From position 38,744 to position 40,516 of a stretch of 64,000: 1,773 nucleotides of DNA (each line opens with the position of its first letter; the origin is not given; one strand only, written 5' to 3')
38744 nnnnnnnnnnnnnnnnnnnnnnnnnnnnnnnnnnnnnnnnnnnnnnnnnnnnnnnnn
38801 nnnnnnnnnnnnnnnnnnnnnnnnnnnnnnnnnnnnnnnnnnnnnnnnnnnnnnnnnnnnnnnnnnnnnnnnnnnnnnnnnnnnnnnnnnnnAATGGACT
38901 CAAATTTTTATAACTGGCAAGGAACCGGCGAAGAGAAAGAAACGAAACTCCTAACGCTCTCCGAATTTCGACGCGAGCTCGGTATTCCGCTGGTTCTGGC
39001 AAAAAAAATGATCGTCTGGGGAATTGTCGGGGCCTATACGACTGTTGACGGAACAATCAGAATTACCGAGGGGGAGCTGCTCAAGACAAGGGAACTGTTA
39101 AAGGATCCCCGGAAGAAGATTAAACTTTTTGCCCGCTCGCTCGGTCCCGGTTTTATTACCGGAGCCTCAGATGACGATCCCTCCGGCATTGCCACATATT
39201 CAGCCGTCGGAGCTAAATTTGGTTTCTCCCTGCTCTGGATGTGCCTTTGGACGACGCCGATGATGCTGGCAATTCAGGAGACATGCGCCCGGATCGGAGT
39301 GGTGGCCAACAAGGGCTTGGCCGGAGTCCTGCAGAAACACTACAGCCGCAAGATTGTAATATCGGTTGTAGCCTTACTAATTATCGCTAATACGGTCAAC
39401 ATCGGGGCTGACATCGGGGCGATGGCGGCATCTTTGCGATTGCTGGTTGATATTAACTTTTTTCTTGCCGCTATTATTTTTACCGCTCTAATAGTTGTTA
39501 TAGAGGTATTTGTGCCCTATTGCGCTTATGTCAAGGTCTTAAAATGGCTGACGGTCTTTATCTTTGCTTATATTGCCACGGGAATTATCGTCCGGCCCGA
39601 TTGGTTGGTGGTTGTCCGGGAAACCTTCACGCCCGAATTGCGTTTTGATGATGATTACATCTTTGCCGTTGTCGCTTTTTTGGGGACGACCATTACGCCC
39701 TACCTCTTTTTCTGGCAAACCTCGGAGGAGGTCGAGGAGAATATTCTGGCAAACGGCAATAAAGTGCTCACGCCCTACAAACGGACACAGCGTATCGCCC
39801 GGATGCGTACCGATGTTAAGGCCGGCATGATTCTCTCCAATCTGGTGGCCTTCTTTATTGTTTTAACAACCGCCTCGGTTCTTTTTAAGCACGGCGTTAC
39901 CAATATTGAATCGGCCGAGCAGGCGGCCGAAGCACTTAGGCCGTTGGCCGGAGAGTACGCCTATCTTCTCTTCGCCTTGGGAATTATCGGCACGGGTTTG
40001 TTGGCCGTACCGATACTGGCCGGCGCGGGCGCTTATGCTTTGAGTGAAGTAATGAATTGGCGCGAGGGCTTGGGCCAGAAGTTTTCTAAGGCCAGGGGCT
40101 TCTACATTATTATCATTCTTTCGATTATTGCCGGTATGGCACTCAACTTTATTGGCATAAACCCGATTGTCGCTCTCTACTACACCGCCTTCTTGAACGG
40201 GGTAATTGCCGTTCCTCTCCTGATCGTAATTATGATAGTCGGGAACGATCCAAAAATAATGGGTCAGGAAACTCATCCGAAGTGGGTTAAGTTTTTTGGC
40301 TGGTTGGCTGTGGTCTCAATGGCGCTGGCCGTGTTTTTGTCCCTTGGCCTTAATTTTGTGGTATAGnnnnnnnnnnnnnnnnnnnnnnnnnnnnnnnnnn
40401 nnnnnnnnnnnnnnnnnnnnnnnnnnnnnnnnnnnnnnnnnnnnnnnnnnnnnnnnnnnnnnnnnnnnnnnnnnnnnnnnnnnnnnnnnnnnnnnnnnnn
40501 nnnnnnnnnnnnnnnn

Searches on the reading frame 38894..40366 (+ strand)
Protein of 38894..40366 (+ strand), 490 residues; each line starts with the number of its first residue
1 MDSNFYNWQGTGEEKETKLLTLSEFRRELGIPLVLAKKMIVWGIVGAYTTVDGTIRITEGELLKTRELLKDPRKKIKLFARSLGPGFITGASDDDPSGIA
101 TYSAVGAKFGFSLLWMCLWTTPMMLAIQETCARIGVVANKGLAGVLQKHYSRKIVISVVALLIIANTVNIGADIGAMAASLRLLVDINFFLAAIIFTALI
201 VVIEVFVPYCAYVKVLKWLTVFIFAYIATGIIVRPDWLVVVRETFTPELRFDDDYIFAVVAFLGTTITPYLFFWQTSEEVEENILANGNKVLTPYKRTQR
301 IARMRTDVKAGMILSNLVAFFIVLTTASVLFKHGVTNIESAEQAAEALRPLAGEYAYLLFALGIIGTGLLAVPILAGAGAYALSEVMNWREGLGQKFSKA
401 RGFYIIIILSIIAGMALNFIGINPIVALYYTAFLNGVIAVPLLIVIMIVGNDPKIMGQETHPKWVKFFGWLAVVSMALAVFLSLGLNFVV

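Call 69: search_protein_families(library=pfam, proteins=[window:38894-40366:+], max_evalue=0.001)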
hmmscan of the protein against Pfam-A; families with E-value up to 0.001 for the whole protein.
window:38894-40366:+ (490 aa): 1 family
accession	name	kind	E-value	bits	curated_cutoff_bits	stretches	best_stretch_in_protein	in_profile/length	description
PF01566.24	Nramp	-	9.2e-83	278.7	29.8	1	99-460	1-354/357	Natural resistance-associated macrophage protein-like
